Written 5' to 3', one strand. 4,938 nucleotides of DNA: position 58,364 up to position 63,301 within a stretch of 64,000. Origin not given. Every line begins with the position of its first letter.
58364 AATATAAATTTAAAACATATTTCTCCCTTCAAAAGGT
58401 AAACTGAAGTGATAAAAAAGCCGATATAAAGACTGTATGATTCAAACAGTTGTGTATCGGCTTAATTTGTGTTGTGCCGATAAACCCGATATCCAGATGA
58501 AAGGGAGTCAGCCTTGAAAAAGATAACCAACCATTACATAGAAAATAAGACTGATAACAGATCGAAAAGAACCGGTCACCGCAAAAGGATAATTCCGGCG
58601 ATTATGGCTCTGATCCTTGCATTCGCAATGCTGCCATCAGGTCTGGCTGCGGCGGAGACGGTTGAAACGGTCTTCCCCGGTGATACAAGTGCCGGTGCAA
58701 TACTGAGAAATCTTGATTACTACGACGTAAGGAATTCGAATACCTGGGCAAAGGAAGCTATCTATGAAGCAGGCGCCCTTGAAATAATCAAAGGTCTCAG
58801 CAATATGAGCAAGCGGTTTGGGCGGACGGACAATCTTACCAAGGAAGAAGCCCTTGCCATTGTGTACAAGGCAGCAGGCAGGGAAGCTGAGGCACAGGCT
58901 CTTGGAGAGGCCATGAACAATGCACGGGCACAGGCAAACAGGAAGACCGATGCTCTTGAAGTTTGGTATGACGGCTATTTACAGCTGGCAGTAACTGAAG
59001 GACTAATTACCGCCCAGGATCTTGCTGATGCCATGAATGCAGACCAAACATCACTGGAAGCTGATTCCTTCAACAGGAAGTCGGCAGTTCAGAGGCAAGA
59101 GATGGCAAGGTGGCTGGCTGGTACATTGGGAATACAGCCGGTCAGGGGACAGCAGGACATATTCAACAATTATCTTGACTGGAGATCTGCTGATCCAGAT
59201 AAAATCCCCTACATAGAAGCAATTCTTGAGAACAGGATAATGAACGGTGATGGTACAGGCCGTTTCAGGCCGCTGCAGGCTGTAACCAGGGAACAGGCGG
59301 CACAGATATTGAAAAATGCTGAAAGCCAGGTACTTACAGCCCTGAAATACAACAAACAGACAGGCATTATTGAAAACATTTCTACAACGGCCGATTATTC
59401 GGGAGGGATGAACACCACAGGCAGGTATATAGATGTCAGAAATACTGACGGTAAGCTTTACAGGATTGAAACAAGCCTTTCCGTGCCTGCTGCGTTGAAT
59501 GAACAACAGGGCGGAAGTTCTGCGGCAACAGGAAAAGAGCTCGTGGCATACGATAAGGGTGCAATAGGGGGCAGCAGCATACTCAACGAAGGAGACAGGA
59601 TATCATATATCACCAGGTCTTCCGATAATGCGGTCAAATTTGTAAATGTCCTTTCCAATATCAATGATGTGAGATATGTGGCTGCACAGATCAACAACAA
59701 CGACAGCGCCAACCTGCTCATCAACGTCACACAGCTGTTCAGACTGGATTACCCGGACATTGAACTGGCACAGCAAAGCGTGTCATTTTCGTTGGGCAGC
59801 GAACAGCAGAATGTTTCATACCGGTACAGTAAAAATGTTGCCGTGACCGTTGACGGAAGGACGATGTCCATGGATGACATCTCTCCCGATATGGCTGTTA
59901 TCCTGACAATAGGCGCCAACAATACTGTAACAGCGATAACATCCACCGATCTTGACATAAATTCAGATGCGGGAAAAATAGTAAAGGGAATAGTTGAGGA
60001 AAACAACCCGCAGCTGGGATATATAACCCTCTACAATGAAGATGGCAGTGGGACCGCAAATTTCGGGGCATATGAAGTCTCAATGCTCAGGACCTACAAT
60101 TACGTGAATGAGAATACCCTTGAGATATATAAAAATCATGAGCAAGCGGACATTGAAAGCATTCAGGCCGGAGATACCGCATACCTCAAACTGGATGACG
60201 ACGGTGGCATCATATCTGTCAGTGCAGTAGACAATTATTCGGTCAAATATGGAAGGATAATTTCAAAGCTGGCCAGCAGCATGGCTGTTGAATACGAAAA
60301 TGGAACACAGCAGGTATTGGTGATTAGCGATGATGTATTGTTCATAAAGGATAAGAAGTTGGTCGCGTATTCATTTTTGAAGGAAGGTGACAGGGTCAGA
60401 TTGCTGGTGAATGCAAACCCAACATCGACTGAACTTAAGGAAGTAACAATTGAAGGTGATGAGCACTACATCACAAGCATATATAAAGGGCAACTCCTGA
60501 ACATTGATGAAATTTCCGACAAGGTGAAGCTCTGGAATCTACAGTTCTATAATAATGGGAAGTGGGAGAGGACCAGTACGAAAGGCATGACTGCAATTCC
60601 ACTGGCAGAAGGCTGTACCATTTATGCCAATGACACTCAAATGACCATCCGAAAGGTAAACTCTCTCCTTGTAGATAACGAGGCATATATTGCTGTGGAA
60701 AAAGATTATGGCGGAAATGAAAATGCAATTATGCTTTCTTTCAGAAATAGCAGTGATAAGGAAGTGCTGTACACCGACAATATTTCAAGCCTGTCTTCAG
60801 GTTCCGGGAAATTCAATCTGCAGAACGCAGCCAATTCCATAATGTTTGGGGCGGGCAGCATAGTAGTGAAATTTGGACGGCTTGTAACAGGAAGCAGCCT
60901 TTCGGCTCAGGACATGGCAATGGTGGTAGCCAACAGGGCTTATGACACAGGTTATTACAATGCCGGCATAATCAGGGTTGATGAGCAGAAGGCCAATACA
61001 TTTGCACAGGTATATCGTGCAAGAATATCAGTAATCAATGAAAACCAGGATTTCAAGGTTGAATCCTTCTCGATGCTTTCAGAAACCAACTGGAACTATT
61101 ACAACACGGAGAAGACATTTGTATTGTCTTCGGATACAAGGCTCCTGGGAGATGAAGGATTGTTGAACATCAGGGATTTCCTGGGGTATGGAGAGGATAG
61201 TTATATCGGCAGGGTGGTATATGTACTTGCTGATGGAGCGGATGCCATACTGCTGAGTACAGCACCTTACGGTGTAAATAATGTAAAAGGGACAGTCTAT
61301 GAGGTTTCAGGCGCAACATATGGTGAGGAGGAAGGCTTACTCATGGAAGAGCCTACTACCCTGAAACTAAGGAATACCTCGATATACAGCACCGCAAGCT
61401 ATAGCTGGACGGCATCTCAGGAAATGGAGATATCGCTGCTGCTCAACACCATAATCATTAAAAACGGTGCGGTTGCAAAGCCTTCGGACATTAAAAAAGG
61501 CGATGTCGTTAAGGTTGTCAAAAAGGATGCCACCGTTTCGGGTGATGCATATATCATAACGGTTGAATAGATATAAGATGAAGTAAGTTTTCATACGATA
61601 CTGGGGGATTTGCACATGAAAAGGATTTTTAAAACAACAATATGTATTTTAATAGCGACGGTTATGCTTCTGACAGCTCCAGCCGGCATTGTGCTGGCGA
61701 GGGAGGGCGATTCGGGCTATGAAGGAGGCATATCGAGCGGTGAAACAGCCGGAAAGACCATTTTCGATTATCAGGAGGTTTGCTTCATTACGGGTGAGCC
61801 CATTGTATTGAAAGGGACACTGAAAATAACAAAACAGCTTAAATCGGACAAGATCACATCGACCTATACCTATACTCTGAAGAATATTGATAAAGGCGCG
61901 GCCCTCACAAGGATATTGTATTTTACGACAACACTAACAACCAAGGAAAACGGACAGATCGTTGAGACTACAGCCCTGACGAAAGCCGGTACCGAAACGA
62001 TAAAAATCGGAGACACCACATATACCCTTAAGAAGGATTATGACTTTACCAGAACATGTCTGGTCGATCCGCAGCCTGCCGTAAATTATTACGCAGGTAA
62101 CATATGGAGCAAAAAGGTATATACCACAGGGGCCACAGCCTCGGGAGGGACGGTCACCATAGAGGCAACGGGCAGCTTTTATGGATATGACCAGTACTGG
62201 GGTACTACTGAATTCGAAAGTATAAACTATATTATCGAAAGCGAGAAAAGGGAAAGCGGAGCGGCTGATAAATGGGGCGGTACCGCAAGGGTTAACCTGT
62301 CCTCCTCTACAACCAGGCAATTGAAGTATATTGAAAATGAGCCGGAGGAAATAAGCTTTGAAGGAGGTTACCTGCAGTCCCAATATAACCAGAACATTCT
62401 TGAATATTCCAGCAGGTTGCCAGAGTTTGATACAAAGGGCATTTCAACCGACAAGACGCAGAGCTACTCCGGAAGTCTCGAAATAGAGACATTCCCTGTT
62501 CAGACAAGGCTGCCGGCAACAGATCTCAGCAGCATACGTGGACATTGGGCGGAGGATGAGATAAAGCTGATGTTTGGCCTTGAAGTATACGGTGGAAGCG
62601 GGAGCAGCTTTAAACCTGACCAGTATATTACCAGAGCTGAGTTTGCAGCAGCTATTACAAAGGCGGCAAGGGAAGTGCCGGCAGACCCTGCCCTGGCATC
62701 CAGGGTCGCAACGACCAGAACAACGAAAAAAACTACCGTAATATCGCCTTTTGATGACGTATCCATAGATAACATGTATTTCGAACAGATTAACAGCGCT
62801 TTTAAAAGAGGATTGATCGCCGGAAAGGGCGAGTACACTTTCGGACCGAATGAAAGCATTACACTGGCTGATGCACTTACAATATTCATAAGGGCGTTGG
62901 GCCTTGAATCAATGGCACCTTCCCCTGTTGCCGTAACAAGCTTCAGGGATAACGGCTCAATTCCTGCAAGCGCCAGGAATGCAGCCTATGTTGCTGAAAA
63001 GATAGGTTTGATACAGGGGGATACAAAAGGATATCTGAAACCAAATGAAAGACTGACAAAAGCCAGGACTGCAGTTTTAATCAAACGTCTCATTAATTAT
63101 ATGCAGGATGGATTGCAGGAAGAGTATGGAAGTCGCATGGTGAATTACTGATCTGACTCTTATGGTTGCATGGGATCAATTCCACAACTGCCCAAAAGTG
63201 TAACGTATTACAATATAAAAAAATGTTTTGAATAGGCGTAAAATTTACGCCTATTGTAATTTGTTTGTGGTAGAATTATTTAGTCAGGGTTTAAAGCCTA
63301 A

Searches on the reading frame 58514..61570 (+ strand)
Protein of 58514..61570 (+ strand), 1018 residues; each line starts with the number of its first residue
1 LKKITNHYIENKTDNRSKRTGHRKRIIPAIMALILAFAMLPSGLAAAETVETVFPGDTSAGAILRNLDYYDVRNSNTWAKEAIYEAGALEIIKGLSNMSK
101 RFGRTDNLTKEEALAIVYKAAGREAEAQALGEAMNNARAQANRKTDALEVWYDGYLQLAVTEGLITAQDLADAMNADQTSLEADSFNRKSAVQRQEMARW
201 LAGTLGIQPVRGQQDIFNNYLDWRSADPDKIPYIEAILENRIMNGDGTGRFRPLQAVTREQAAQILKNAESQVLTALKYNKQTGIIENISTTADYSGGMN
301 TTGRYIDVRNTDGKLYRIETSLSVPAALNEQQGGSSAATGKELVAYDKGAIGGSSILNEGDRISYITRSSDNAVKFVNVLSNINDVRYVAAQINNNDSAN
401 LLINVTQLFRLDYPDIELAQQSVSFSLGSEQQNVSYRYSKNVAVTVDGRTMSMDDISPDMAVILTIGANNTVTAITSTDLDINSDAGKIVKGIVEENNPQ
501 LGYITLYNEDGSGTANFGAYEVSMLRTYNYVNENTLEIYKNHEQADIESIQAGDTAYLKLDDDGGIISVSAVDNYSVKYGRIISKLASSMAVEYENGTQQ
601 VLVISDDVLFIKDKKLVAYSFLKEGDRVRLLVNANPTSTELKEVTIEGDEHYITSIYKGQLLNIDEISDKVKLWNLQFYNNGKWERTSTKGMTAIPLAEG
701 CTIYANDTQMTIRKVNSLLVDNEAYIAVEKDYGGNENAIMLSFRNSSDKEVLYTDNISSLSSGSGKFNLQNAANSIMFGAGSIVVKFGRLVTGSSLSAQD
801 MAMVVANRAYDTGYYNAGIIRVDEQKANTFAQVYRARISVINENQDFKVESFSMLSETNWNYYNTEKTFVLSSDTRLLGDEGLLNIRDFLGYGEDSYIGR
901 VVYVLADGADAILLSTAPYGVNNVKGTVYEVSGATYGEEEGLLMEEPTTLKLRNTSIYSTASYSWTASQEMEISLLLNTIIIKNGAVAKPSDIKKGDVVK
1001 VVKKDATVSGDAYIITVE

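Call 31: search_protein_families(library=pfam, proteins=[window:58514-61570:+], max_evalue=0.00001)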
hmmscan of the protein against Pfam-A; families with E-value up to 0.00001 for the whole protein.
window:58514-61570:+ (1018 aa): 1 family
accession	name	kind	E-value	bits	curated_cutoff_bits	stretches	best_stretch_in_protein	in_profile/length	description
PF00395.25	SLH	-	8.2e-14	51.8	20.8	1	220-263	2-44/44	S-layer homology domain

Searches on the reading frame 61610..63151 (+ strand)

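Call 31: search_protein_families(library=pfam, proteins=[window:61610-63151:+], max_evalue=0.00001)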
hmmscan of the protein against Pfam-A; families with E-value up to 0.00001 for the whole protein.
window:61610-63151:+ (513 aa): 1 family
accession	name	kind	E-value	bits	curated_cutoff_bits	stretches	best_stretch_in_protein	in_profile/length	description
PF00395.25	SLH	-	4.9e-19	68.5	20.8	1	380-422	1-43/44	S-layer homology domain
